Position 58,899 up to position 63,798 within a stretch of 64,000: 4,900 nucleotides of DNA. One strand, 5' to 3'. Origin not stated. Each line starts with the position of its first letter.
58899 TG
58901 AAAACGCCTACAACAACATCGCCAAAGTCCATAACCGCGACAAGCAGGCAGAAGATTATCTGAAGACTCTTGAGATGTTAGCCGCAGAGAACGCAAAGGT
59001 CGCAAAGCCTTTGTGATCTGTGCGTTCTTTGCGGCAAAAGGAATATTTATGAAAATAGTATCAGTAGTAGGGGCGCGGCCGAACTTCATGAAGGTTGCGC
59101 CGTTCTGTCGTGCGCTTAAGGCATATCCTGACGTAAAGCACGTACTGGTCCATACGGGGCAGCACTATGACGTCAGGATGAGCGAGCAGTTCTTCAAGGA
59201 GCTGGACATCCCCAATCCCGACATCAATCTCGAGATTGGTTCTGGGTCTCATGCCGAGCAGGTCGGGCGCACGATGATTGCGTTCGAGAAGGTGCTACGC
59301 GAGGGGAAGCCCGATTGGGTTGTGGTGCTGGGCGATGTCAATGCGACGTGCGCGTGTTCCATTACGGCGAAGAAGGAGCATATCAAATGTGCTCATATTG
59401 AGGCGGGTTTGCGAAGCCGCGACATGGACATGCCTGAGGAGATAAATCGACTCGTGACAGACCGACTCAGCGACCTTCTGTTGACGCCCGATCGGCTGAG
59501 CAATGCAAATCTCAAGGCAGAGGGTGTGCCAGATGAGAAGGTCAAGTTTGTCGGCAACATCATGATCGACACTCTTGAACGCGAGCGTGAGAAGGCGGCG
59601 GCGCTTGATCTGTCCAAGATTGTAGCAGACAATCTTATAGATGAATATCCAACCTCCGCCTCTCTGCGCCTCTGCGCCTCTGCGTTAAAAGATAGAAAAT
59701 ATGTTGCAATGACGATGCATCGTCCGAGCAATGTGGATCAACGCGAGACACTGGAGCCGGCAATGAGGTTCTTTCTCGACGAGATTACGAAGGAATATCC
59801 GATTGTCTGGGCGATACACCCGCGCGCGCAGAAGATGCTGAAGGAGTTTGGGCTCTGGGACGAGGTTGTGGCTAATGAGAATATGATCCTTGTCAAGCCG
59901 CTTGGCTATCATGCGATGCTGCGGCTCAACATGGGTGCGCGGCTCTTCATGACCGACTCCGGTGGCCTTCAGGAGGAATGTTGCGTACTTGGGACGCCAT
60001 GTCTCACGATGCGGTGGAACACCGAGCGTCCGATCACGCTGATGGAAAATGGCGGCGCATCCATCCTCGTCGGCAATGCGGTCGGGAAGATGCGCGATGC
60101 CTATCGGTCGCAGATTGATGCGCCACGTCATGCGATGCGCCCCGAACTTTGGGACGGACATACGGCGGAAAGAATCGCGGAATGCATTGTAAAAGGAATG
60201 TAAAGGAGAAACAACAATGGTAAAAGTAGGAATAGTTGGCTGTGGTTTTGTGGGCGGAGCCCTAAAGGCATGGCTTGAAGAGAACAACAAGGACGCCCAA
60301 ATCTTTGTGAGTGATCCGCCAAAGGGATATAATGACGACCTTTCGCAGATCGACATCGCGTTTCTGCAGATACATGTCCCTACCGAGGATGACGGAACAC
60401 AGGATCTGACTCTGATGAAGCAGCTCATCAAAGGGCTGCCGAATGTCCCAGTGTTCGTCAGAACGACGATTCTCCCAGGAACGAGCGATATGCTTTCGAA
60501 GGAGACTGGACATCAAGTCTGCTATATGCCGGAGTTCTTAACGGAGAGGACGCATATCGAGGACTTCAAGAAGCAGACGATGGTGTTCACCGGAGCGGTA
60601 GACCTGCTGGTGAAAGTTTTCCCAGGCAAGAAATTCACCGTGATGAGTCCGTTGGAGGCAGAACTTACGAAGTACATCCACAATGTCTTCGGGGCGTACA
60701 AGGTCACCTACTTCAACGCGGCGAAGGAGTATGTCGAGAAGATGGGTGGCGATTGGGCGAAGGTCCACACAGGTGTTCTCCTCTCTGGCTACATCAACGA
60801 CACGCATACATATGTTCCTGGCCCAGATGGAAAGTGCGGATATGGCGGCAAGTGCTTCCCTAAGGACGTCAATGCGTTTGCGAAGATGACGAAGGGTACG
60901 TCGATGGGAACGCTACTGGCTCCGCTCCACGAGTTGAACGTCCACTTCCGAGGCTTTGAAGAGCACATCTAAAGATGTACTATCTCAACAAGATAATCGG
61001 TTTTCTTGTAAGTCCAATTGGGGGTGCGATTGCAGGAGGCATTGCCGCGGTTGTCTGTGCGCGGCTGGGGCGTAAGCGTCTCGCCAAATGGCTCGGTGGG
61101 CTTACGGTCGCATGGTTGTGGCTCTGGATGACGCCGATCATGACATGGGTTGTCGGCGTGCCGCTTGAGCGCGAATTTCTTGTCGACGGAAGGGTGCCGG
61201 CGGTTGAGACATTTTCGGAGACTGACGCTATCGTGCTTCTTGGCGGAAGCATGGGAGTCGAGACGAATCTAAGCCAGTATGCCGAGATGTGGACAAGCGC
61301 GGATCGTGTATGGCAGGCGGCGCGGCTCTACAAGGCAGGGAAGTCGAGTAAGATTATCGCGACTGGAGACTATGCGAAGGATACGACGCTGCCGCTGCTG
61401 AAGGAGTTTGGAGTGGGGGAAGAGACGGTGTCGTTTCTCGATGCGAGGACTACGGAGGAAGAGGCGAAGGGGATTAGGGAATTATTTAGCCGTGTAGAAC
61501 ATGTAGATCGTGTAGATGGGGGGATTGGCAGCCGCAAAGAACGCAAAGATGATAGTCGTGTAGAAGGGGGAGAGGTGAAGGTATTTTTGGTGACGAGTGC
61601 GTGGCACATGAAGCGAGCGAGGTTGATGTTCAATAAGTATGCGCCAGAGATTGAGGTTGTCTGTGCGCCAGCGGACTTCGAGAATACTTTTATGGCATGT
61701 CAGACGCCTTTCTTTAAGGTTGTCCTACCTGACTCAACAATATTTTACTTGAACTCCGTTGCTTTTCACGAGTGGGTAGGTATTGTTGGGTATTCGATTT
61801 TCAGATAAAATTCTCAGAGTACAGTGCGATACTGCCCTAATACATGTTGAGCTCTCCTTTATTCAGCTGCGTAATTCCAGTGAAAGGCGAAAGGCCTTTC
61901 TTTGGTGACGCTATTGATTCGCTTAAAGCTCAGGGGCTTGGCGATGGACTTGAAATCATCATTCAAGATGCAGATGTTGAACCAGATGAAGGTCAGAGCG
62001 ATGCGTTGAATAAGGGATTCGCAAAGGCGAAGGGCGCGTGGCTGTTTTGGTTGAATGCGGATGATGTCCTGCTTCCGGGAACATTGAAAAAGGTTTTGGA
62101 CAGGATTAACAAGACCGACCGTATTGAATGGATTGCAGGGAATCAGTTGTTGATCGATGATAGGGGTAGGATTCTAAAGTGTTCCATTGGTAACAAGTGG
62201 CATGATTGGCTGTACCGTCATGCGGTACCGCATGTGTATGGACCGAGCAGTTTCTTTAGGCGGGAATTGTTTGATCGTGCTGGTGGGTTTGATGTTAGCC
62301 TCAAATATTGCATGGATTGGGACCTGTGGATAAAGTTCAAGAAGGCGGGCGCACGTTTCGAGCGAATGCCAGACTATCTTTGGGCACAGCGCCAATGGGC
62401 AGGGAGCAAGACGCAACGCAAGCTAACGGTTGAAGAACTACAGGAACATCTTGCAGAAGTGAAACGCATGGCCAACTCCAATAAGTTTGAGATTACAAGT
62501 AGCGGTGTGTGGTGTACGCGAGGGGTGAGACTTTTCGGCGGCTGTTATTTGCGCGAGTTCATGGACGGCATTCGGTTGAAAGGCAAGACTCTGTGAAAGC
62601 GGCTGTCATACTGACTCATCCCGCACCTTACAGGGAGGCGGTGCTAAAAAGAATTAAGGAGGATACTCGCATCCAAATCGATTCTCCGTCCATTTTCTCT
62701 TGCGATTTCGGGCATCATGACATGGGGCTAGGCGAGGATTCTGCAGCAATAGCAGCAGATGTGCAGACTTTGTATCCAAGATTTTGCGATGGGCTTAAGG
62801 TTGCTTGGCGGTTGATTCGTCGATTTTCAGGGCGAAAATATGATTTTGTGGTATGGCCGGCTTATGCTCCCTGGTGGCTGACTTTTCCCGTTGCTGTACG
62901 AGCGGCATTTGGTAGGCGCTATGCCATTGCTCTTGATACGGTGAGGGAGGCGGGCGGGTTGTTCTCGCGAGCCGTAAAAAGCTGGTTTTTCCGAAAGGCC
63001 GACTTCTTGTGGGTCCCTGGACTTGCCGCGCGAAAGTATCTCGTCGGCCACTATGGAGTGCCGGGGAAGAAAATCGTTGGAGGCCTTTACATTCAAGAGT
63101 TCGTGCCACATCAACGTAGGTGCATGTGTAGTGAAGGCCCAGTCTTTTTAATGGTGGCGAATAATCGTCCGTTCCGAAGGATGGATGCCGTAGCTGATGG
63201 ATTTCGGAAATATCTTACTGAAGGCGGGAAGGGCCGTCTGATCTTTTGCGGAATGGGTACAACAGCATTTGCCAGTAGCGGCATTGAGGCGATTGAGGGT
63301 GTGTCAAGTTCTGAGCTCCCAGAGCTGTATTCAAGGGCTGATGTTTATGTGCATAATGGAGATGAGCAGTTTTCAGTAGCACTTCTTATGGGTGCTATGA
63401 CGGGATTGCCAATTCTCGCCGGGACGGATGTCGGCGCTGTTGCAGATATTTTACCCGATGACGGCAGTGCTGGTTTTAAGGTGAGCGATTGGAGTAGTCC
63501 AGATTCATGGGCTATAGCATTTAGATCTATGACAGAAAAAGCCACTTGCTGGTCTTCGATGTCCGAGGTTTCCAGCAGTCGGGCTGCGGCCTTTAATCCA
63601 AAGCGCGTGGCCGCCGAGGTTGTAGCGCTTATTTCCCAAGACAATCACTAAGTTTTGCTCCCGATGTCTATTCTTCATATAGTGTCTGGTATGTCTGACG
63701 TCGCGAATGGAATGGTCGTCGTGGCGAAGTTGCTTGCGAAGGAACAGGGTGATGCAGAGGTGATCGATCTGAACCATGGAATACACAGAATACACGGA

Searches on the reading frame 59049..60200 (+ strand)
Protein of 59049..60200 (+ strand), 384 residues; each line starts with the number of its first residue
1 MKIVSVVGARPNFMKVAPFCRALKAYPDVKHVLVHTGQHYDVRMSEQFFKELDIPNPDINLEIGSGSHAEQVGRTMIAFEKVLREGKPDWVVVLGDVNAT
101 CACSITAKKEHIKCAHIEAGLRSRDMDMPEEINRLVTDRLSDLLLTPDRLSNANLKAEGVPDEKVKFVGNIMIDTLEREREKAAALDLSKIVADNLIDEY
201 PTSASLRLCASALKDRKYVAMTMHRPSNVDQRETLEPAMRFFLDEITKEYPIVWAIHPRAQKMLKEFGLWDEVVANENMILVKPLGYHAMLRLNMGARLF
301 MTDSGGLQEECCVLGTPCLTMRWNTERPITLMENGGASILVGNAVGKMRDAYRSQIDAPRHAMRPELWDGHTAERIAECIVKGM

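Call 9: search_protein_families(library=pfam, proteins=[window:59049-60200:+], max_evalue=0.001)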
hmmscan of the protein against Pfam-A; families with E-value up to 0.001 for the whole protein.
window:59049-60200:+ (384 aa): 1 family
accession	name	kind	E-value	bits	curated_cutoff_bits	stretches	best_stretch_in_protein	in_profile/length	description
PF02350.25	Epimerase_2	-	1.6e-92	310.5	30.6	1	21-380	1-346/347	UDP-N-acetylglucosamine 2-epimerase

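Call 57: search_solved_structures(query=window:59049-60200:+, show_alignments=1, max_evalue=1e-20)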
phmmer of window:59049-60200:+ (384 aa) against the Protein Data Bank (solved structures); distinct sequences matched with E-value up to 1e-20: 24.
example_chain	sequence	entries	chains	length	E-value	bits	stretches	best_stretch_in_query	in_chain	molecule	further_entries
4neq_A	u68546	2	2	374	2.3e-82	280.2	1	1-382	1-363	UDP-N-acetylglucosamine 2-epimerase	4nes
8sxv_A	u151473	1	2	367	1.3e-77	264.6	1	1-327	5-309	UDP-2,3-diacetamido-2,3-dideoxy-glucuronic acid-2-epimerase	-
8sxy_A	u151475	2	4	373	1.3e-77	264.5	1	1-327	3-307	UDP-2,3-diacetamido-2,3-dideoxy-glucuronic acid-2-epimerase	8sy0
8sxw_A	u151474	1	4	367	6.2e-77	262.3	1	1-327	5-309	UDP-2,3-diacetamido-2,3-dideoxy-glucuronic acid-2-epimerase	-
8sy9_A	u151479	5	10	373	6.7e-77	262.2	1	1-327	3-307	UDP-2,3-diacetamido-2,3-dideoxy-glucuronic acid-2-epimerase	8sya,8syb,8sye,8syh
8syd_A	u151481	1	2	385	7.7e-77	262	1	1-327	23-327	UDP-2,3-diacetamido-2,3-dideoxy-glucuronic acid-2-epimerase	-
4hwg_A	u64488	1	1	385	4.6e-42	147.6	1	1-342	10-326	UDP-N-acetylglucosamine 2-epimerase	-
7ya2_A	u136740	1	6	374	3.2e-41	144.8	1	1-341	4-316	Capsular polysaccharide synthesis enzyme CapG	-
5dld_A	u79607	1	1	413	1.5e-34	122.9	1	2-380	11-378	UDP-N-Acetylglucosamine 2-epimerase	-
1f6d_A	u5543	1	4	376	1.2e-33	119.8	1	1-343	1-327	UDP-N-ACETYLGLUCOSAMINE 2-EPIMERASE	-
1vgv_A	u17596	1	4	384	1.3e-33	119.7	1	1-343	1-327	UDP-N-acetylglucosamine 2-epimerase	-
5enz_A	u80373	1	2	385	7.6e-33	117.2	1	2-376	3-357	UDP-GlcNAc 2-epimerase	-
1v4v_A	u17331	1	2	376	1e-32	116.8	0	2-175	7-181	UDP-N-Acetylglucosamine 2-Epimerase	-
6vlb_A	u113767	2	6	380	7.8e-32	113.9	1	1-361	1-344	UDP-N-acetylglucosamine 2-epimerase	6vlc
8ahe_A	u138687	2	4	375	1e-31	113.6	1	1-178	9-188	UDP-N-acetylglucosamine 2-epimerase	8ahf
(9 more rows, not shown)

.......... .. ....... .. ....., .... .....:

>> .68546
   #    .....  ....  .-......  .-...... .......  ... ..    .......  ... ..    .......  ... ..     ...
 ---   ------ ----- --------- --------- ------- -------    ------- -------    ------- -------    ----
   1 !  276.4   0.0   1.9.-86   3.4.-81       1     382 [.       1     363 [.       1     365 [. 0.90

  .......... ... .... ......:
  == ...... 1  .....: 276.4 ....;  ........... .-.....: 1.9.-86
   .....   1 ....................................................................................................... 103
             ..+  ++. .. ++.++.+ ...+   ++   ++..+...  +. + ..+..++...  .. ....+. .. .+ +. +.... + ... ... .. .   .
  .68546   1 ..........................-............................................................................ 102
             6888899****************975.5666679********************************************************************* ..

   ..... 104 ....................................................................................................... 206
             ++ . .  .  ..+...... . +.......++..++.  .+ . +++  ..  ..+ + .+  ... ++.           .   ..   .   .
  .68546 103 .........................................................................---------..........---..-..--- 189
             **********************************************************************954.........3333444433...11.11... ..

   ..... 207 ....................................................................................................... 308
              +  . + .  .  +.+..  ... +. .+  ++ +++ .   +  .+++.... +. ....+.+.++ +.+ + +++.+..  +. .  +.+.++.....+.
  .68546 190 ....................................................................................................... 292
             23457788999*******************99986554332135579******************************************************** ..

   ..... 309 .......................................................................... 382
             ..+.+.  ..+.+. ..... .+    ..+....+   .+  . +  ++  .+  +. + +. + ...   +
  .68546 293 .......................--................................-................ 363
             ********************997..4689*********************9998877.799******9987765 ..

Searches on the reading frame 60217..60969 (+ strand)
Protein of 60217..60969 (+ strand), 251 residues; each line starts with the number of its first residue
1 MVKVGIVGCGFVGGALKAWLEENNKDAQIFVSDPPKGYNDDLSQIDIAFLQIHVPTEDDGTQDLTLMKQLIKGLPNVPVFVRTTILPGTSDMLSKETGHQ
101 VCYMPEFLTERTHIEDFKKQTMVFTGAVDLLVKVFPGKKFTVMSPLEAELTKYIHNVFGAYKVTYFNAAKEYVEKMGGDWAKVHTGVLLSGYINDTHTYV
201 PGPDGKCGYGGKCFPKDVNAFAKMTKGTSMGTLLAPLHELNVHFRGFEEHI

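Call 49: search_protein_families(library=pfam, proteins=[window:60217-60969:+], max_evalue=0.00001)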
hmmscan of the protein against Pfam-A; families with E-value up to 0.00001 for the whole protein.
window:60217-60969:+ (251 aa): 2 families
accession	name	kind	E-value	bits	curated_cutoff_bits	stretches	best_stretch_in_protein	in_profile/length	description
PF00984.24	UDPG_MGDP_dh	-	1e-14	54.9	25.4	1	147-228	2-78/94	UDP-glucose/GDP-mannose dehydrogenase family, central domain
PF03721.20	UDPG_MGDP_dh_N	-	6e-07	29.7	27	0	39-127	71-175/187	UDP-glucose/GDP-mannose dehydrogenase family, NAD binding domain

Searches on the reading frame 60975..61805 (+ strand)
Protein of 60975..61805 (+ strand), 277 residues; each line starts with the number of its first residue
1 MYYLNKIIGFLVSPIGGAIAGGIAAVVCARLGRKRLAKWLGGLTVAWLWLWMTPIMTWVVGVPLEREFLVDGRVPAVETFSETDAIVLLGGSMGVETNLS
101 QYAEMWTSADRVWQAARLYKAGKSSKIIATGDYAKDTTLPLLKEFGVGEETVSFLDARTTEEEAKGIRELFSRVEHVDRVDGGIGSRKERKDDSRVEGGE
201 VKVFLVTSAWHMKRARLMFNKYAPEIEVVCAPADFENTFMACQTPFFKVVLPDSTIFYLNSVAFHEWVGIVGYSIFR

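Call 49: search_protein_families(library=pfam, proteins=[window:60975-61805:+], max_evalue=0.00001)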
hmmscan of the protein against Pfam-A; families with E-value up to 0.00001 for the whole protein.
window:60975-61805:+ (277 aa): 1 family
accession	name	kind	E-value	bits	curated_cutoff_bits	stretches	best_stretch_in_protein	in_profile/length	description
PF02698.23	DUF218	-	3.1e-19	69.6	27.6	1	84-269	1-133/133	DUF218 domain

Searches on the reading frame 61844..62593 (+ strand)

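Call 51: search_protein_families(library=pfam, proteins=[window:61844-62593:+], max_evalue=0.00001)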
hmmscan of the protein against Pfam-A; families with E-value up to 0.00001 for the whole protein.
window:61844-62593:+ (250 aa): 3 families
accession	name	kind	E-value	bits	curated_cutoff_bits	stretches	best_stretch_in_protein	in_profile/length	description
PF00535.33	Glycos_transf_2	-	5.1e-14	53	23.3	1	49-93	64-108/168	Glycosyl transferase family 2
PF13641.12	Glyco_tranf_2_3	-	4.3e-07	30.6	27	1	40-179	64-208/230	Glycosyltransferase like family 2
PF10111.15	Glyco_tranf_2_2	-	4.5e-06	26.8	27.3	0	135-185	167-220/276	Glycosyltransferase like family 2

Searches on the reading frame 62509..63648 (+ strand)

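Call 51: search_protein_families(library=pfam, proteins=[window:62509-63648:+], max_evalue=0.00001)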
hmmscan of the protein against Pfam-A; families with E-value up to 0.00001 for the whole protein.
window:62509-63648:+ (380 aa): 1 family
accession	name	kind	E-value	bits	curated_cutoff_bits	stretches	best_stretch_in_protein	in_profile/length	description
PF13692.12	Glyco_trans_1_4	-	6.2e-06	27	27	1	212-341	3-139/142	Glycosyl transferases group 1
